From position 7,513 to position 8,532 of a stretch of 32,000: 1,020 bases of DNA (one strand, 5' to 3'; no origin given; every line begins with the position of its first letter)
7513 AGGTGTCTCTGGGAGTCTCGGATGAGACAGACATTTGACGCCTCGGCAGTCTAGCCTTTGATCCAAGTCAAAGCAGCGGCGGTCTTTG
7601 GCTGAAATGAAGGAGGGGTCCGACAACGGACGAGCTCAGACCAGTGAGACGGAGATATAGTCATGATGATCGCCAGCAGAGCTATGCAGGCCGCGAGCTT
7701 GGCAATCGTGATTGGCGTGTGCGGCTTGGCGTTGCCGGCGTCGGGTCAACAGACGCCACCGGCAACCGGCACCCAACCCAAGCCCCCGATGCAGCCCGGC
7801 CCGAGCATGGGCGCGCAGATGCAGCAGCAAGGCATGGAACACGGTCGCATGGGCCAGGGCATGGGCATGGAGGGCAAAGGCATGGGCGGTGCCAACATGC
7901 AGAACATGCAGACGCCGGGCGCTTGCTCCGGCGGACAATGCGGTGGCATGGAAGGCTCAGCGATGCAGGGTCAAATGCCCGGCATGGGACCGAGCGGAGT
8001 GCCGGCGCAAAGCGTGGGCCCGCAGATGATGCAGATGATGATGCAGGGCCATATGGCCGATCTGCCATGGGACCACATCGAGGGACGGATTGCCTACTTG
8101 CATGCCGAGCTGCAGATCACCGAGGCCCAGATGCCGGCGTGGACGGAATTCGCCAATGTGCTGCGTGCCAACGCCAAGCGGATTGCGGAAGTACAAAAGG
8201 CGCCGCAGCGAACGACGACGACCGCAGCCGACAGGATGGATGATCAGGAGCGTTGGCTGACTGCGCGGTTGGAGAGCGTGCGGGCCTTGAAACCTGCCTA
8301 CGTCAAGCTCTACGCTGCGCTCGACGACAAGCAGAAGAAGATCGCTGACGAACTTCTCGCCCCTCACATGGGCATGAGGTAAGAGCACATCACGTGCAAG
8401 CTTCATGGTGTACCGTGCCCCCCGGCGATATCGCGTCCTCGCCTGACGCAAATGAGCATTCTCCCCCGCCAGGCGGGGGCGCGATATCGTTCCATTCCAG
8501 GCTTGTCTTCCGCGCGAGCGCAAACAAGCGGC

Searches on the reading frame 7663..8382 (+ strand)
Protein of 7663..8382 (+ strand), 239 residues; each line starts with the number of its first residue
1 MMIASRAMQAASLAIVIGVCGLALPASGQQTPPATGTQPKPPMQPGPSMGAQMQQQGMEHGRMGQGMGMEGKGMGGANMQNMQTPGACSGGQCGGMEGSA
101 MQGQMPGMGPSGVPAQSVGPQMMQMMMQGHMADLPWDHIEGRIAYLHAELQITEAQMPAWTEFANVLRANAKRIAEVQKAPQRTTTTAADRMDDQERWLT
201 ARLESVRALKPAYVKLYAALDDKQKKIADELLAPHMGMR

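Call 3: search_protein_families(library=pfam, proteins=[window:7663-8382:+], max_evalue=1)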
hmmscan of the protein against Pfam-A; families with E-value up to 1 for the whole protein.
window:7663-8382:+ (239 aa): 3 families
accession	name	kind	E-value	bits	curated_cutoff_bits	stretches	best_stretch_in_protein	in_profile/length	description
PF07813.17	LTXXQ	-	1.6e-17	64.5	24.3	1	139-231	2-99/100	LTXXQ motif family protein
PF19938.4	DUF6400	-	0.1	13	27.1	1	207-233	31-57/69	Family of unknown function (DUF6400)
PF10112.14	Halogen_Hydrol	-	0.19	12.1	29.8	1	150-231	75-155/191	5-bromo-4-chloroindolyl phosphate hydrolysis protein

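Call 4: search_protein_families(library=ncbifam, proteins=[window:7663-8382:+], max_evalue=1)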
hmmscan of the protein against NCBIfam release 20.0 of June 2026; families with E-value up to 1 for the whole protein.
window:7663-8382:+ (239 aa): 0 families
